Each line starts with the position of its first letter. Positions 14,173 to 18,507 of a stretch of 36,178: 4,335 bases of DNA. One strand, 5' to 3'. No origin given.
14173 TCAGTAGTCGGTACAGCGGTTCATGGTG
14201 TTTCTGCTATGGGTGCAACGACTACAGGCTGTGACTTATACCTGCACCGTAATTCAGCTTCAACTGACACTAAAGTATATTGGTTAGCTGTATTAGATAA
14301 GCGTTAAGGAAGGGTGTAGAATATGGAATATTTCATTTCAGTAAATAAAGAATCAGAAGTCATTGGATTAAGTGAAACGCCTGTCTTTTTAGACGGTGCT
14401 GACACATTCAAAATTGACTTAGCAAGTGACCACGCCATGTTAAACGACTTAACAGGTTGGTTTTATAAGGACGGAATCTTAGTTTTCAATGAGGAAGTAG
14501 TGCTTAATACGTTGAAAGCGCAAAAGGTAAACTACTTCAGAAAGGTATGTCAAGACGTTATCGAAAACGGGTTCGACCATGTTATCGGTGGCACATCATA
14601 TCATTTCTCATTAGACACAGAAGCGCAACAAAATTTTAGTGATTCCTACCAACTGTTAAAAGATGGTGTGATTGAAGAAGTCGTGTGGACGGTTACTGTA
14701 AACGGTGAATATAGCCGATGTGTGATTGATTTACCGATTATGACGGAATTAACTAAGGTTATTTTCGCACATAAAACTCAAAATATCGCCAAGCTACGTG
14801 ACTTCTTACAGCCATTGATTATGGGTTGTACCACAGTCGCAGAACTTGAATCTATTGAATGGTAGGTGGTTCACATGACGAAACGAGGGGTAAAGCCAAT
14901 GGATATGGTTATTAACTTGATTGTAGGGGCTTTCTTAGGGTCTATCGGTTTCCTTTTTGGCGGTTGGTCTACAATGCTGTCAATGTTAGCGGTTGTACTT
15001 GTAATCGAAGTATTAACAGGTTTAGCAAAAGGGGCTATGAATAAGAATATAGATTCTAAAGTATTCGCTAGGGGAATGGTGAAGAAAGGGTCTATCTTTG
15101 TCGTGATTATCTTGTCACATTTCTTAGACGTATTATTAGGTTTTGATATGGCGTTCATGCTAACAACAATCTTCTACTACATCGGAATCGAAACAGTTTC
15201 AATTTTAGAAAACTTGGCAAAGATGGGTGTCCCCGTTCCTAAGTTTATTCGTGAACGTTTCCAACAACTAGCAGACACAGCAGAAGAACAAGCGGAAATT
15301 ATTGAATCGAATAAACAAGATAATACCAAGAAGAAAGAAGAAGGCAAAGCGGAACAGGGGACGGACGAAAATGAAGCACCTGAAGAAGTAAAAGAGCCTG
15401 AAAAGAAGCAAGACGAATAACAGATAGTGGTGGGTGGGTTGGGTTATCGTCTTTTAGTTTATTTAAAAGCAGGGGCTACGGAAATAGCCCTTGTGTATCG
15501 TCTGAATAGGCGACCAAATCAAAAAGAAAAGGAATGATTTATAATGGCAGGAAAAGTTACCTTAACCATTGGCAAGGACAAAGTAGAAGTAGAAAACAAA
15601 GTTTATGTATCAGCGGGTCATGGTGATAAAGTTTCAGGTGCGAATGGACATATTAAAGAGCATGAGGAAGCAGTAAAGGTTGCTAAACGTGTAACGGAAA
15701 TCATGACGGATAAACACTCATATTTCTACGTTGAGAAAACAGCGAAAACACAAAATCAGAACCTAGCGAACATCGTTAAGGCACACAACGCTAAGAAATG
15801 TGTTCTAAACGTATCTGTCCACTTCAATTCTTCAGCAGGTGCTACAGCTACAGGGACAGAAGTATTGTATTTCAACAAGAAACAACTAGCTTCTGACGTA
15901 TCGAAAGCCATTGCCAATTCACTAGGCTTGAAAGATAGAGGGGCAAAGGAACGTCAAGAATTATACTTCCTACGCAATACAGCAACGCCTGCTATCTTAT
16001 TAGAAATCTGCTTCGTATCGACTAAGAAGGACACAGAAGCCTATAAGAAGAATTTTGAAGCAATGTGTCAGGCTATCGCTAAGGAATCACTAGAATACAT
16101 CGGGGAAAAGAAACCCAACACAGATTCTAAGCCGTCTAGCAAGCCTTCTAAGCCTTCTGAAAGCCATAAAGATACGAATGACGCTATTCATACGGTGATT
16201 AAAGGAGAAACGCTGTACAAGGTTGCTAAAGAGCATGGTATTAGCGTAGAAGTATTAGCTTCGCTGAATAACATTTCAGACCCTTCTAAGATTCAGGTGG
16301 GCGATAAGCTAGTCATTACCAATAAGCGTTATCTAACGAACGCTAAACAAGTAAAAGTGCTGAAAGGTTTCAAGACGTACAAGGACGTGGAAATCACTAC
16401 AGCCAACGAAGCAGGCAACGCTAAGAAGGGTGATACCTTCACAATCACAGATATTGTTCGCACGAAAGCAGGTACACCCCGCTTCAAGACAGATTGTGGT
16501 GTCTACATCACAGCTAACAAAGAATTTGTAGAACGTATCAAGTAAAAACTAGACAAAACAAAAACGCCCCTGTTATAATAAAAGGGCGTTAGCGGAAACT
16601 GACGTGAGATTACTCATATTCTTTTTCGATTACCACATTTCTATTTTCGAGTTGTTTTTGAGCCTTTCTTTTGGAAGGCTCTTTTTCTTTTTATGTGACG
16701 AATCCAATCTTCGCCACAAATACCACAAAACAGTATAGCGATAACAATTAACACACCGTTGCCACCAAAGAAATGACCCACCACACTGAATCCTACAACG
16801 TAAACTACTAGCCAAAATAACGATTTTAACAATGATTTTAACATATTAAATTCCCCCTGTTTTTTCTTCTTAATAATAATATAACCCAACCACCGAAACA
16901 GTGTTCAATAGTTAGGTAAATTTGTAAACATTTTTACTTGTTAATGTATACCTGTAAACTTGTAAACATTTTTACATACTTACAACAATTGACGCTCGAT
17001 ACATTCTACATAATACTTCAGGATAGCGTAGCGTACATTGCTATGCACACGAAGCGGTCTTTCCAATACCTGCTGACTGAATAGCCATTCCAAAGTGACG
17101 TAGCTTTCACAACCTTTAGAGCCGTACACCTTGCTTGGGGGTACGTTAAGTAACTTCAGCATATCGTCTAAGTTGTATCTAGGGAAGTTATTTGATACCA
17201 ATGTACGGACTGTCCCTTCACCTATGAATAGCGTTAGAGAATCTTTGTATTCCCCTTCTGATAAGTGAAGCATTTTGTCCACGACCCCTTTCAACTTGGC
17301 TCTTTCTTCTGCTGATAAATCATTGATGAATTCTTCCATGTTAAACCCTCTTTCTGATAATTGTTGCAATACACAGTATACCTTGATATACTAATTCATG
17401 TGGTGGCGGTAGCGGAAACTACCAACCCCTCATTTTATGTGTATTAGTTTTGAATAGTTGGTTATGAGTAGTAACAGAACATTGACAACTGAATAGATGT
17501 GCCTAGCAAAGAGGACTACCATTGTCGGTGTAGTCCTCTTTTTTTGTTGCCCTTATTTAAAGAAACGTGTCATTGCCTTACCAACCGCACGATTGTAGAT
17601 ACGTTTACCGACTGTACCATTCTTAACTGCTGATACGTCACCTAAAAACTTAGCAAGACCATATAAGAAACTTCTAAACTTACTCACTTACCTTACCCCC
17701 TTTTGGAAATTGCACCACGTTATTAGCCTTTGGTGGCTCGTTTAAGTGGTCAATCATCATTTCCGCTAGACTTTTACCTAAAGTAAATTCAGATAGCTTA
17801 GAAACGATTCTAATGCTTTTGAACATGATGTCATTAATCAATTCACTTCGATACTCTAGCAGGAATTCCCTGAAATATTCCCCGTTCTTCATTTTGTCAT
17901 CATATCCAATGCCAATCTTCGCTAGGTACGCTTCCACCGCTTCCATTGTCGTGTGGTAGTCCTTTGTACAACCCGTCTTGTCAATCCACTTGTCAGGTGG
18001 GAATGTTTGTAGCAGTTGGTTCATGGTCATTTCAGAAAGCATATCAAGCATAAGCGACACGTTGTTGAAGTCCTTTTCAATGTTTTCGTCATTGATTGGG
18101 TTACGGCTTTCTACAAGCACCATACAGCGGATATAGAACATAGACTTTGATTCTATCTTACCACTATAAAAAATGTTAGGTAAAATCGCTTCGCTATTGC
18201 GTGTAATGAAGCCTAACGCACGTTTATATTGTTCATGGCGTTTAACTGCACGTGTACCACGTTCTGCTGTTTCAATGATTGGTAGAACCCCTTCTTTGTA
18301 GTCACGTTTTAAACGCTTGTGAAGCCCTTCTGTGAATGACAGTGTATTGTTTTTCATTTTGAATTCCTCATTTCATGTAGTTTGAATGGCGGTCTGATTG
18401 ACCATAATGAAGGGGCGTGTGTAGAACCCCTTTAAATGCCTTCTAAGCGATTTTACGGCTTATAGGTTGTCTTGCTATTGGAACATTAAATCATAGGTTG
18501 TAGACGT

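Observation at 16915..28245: A 65-bp late regulatory cassette is duplicated in inverted orientation, co-wiring the late operon with a convergent holin-like gene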

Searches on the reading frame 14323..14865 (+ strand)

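Call 59: search_protein_families(library=phrogs, proteins=[window:14323-14865:+], max_evalue=10)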
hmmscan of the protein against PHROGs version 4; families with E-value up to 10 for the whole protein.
window:14323-14865:+ (180 aa): 2 families
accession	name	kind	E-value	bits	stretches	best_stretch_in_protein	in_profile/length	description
phrog_1348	-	tail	1.5e-17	65.1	1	50-180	51-175/224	tail fiber protein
phrog_3811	-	unknown function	0.0031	18.2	1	45-180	66-196/200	-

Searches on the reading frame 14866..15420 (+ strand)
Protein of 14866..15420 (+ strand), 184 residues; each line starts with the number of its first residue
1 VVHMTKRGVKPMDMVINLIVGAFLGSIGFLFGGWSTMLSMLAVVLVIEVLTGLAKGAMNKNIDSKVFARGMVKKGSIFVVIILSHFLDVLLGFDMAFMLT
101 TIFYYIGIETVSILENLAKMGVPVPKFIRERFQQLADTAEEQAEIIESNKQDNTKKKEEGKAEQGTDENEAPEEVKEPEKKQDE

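Call 59: search_protein_families(library=phrogs, proteins=[window:14866-15420:+], max_evalue=10)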
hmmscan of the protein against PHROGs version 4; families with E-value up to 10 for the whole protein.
window:14866-15420:+ (184 aa): 11 families
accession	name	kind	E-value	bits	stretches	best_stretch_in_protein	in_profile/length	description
phrog_199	-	lysis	1.6e-24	87.6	1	12-150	4-142/545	holin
phrog_16802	-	unknown function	3e-11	43.9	1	81-142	2-64/74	-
phrog_21233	-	unknown function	5.6e-05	24.2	1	15-79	7-71/72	-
phrog_37799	-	unknown function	0.00018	22.5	1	105-140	7-42/52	-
phrog_6111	-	unknown function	0.039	15.2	1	121-149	20-50/87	-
phrog_38456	-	lysis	0.041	15.4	1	41-123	29-109/128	holin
phrog_37492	-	unknown function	0.083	14.3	1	109-159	35-87/99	-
phrog_9731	-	unknown function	0.12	13.4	1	35-130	44-139/169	-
phrog_29239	-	unknown function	0.13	13.2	1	133-182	86-137/163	-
phrog_34272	-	unknown function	0.34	11.6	1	160-173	10-23/40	-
phrog_35657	-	unknown function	1.3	10.5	0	119-172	8-62/98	-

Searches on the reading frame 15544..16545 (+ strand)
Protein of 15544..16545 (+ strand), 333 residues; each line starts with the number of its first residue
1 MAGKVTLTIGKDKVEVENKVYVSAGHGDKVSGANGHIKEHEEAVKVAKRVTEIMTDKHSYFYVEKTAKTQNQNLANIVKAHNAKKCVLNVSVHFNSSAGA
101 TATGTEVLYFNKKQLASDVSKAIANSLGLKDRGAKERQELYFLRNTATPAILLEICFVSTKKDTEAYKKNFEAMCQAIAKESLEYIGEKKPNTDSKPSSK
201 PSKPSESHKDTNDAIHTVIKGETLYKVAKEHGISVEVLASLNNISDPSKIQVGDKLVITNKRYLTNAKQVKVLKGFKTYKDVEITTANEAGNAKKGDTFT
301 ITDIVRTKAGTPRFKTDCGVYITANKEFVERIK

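Call 103: list_cluster_members(proteins=[window:15544-16545:+, window:14866-15420:+, window:14323-14865:+, P0003, window:16980-17339:-, window:16980-17369:-, window:17553-17687:-, window:18475-19242:-, window:16641-16844:-])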
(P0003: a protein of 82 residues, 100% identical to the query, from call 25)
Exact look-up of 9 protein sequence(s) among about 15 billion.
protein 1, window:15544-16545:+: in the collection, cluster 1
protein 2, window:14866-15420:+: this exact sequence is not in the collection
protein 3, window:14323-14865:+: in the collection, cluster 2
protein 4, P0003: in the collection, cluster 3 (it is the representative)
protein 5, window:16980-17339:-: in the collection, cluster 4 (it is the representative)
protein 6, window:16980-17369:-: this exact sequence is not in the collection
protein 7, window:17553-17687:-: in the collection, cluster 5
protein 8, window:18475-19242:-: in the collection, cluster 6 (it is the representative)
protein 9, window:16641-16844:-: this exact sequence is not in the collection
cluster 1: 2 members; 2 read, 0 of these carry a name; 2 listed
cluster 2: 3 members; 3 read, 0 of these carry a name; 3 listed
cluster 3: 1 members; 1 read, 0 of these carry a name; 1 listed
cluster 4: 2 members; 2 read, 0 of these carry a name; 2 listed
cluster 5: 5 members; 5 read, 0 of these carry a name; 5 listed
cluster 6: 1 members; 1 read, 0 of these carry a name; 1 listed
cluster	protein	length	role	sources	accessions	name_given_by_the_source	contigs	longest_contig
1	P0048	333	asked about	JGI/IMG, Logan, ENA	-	-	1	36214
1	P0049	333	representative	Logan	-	-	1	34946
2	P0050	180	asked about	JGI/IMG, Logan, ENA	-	-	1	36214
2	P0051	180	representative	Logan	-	-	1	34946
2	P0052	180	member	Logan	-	-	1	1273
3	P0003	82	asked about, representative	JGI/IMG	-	-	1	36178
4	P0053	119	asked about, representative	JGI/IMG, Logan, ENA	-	-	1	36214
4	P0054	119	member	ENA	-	-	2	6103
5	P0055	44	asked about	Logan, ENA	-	-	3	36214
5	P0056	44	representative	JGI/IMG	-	-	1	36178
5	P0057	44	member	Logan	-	-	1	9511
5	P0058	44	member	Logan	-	-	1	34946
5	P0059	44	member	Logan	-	-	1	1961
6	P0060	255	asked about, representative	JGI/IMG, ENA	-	-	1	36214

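Call 104: find_encoding_contigs(protein=P0054, flank=10000, max_places=3)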
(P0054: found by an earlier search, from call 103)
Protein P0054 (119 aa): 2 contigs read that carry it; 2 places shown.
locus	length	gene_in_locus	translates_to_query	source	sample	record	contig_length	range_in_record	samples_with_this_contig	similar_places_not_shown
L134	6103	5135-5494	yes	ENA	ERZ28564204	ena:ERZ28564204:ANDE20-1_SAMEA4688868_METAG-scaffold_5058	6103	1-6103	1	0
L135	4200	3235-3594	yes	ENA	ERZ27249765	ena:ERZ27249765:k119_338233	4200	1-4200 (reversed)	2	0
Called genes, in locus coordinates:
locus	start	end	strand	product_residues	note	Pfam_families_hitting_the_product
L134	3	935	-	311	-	?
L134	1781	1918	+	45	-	-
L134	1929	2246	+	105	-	-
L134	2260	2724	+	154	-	-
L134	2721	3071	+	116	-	-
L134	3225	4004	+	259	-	PF09669:Phage_pRha, PF03374:ANT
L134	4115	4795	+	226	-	-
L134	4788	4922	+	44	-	-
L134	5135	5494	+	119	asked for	-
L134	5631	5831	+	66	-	-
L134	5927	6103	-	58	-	?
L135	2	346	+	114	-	?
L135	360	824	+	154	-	-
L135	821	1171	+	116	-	-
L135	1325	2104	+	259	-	PF09669:Phage_pRha, PF03374:ANT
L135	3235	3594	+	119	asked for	-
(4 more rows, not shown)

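Call 105: find_encoding_contigs(protein=P0057, flank=10000, max_places=3)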
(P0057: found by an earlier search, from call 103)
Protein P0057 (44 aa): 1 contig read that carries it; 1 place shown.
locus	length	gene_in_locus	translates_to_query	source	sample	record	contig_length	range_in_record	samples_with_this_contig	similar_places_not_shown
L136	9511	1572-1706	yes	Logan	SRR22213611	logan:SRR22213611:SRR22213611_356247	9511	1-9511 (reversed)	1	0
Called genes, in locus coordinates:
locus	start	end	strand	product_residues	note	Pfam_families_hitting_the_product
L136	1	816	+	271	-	?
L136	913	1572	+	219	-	-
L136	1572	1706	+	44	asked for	-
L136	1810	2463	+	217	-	-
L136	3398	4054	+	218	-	-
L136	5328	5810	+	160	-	-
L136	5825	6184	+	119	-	-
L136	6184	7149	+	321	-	PF01510:Amidase_2, PF19087:DUF5776 (weak)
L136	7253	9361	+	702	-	PF01612:DNA_pol_A_exo1 (weak)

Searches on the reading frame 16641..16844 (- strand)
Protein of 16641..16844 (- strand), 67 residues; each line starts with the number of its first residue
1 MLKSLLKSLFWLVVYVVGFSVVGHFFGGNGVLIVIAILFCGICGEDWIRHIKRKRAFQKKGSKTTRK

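Call 6: search_protein_families(library=pfam, proteins=[window:16641-16844:-], max_evalue=0.01)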
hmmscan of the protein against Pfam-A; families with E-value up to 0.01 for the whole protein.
window:16641-16844:- (67 aa): 0 families

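Call 7: search_protein_families(library=phrogs, proteins=[window:16641-16844:-], max_evalue=0.01)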
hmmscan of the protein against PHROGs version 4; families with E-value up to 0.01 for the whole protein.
window:16641-16844:- (67 aa): 0 families

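Call 25: find_homologous_proteins(query=window:16641-16844:-, max_evalue=0.1)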
Query window:16641-16844:- (67 aa): 1 proteins with E <= 0.1 among 4 candidates.
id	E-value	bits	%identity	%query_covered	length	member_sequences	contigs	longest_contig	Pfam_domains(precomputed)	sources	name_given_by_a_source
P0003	3.8e-37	142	100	100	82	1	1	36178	-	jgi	-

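Call 36: search_protein_families(library=ncbifam, proteins=[window:16641-16844:-], max_evalue=10)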
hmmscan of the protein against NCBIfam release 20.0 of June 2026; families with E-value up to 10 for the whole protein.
window:16641-16844:- (67 aa): 1 family
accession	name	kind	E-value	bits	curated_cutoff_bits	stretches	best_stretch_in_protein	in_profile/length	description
TIGR00346.1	azlC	equivalog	0.044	13.9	332.35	1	4-57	129-183/221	azaleucine resistance protein AzlC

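Call 59: search_protein_families(library=phrogs, proteins=[window:16641-16844:-], max_evalue=10)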
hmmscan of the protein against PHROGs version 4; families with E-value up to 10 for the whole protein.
window:16641-16844:- (67 aa): 3 families
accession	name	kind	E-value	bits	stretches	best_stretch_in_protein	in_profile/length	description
phrog_152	-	transcription regulation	0.036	15.2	1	1-22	6-27/80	RinB-like transcriptional activator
phrog_12400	-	DNA, RNA and nucleotide metabolism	0.07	14.2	1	4-48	100-144/157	HNH endonuclease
phrog_944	-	moron, auxiliary metabolic gene and host takeover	0.09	13.4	1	4-63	142-202/235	membrane protein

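Call 100: search_dna_similar(query=window:16641-16844:-, collection=phages, mode=protein, max_evalue=1, max_rows=15)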
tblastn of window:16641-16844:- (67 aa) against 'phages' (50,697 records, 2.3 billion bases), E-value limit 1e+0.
Records with a match: 1; places in all: 1; records where one place covers at least 80% of the query: 0.
Best place of each record, by identity: <60% 1.
By first word of the organism name: Vibrio 1.
By host as written in the record: Vibrio alginolyticus 1.
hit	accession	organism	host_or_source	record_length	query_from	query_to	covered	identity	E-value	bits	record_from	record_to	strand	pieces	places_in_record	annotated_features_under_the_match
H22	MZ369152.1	Vibrio phage BUCT006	Vibrio alginolyticus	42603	32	65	51%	50.0%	9e-1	32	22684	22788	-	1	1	hypothetical protein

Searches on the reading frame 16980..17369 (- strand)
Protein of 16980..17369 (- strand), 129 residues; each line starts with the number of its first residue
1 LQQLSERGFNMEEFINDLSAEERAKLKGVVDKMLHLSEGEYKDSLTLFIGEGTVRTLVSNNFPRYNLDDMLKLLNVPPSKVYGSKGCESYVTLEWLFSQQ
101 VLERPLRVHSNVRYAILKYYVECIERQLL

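Call 6: search_protein_families(library=pfam, proteins=[window:16980-17369:-], max_evalue=0.01)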
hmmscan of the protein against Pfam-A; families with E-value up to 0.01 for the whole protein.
window:16980-17369:- (129 aa): 0 families

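Call 7: search_protein_families(library=phrogs, proteins=[window:16980-17369:-], max_evalue=0.01)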
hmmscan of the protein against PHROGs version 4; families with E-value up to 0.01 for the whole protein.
window:16980-17369:- (129 aa): 0 families

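Call 35: search_protein_families(library=pfam, proteins=[window:16980-17369:-], max_evalue=10)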
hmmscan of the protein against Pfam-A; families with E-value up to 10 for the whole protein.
window:16980-17369:- (129 aa): 1 family
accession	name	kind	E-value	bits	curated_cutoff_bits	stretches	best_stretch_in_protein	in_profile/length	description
PF22167.2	PH0730-like_N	-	0.14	12.8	30.2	1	44-59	22-37/60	PH0730-like, N-terminal domain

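Call 36: search_protein_families(library=ncbifam, proteins=[window:16980-17369:-], max_evalue=10)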
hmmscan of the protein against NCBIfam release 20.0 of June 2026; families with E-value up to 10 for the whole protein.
window:16980-17369:- (129 aa): 0 families

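Call 59: search_protein_families(library=phrogs, proteins=[window:16980-17339:-], max_evalue=10)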
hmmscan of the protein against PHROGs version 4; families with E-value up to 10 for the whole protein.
window:16980-17339:- (119 aa): 0 families

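Call 64: predict_structure(protein=window:16980-17339:-)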
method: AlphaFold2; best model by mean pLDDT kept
length: 119 residues; sequences in the alignment: 1
mean_pLDDT: 45.4   pTM: 0.35
mean pLDDT of the five models: 45.4, 44.7, 40.6, 38.2, 36.3
residues with pLDDT >= 90: 0; 70-90: 0; 50-70: 45; < 50: 74
segments of 3 or more residues with pLDDT < 50: 1-5, 15-56, 76-79, 89-102, 117-119
pLDDT, mean of each block of 10 residues (from residue 1): 46 49 41 33 29 46 57 49 51 41 54 51
secondary structure, 60 per line:
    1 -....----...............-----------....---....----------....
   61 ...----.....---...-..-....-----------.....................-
elements in order: H2-5 H10-24 E36-39 E43-46 H57-63 H83-86 H98-118

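Call 99: search_dna_similar(query=window:16980-17339:-, collection=phages, mode=protein, max_evalue=1, max_rows=15)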
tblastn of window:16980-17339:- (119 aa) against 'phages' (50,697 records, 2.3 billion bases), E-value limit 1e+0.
No match.

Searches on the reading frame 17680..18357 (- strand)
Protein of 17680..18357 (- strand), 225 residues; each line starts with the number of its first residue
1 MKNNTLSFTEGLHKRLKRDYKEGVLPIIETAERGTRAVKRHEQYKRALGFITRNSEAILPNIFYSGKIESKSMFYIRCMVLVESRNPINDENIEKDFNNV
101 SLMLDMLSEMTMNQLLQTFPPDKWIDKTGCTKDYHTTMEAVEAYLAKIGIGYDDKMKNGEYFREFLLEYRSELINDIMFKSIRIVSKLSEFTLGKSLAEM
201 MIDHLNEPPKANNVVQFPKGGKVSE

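Call 6: search_protein_families(library=pfam, proteins=[window:17680-18357:-], max_evalue=0.01)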
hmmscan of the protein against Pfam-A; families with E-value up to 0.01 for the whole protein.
window:17680-18357:- (225 aa): 0 families

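Call 7: search_protein_families(library=phrogs, proteins=[window:17680-18357:-], max_evalue=0.01)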
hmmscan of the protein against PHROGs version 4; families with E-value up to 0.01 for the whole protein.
window:17680-18357:- (225 aa): 1 family
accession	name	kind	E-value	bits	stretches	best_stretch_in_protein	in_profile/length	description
phrog_6329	-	unknown function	1.7e-10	42.1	1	86-204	55-166/206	-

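Call 30: find_homologous_proteins(query=window:17680-18357:-)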
Query window:17680-18357:- (225 aa): 2 proteins with E <= 0.001 among 129 candidates.
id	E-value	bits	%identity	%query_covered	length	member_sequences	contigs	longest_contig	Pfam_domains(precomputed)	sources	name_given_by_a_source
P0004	6.9e-146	501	100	100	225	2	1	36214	-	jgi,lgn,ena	-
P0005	2.3e-104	365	74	100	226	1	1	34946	-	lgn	-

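Call 32: find_encoding_contigs(protein=P0005, flank=10000)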
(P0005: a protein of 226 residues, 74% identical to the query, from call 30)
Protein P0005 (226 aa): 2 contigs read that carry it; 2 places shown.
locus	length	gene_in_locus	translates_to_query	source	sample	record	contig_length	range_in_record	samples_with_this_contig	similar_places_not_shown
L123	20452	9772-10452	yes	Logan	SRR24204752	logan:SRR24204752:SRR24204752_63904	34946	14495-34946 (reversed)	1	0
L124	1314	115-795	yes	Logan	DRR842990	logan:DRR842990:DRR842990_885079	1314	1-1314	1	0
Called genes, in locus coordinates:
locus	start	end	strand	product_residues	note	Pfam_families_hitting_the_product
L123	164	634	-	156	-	-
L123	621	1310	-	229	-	-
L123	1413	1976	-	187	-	PF13392:HNH_3 (weak)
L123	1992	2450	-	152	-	PF02075:RuvC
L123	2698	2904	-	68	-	-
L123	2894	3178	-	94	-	-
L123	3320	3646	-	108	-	-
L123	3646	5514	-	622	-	PF13545:HTH_Crp_2 (weak)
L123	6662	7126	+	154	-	-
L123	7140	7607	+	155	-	-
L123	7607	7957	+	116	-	-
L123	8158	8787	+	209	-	-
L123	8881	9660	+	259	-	PF09669:Phage_pRha, PF03374:ANT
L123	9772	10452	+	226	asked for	-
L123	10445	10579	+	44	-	-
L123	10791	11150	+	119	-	-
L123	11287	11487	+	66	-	-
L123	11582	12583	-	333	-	PF01520:Amidase_3, PF01476:LysM, PF19087:DUF5776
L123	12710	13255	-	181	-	PF05105:Phage_holin_4_1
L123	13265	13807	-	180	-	PF14301:DUF4376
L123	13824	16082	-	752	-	PF05895:DUF859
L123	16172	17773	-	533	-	-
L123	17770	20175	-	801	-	PF06605:Prophage_tail, PF21311:Phage_RBD_prop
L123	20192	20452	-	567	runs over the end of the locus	PF05709:Sipho_tail, PF22768:SPP1_Dit (faint)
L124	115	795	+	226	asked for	-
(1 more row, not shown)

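Call 35: search_protein_families(library=pfam, proteins=[L123:10791-11150:+], max_evalue=10)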
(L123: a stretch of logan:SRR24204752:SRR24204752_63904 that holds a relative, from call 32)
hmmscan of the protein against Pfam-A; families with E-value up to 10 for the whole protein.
L123:10791-11150:+ (119 aa): 1 family
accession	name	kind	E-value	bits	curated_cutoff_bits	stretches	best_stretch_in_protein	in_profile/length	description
PF12728.13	HTH_17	-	0.15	12.7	27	1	55-72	2-19/51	Helix-turn-helix domain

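Call 36: search_protein_families(library=ncbifam, proteins=[L123:10791-11150:+], max_evalue=10)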
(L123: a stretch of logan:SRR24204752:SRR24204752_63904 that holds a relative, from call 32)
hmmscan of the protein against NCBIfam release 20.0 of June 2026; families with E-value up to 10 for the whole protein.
L123:10791-11150:+ (119 aa): 0 families

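Call 59: search_protein_families(library=phrogs, proteins=[L123:11287-11487:+, L123:10791-11150:+], max_evalue=10)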
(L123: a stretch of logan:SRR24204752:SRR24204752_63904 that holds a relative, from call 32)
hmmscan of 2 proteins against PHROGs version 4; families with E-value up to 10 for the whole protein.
L123:11287-11487:+ (66 aa): 1 family
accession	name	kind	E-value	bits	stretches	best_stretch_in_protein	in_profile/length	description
phrog_6558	-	unknown function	0.16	13.4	1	7-60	4-55/90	-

L123:10791-11150:+ (119 aa): 0 families
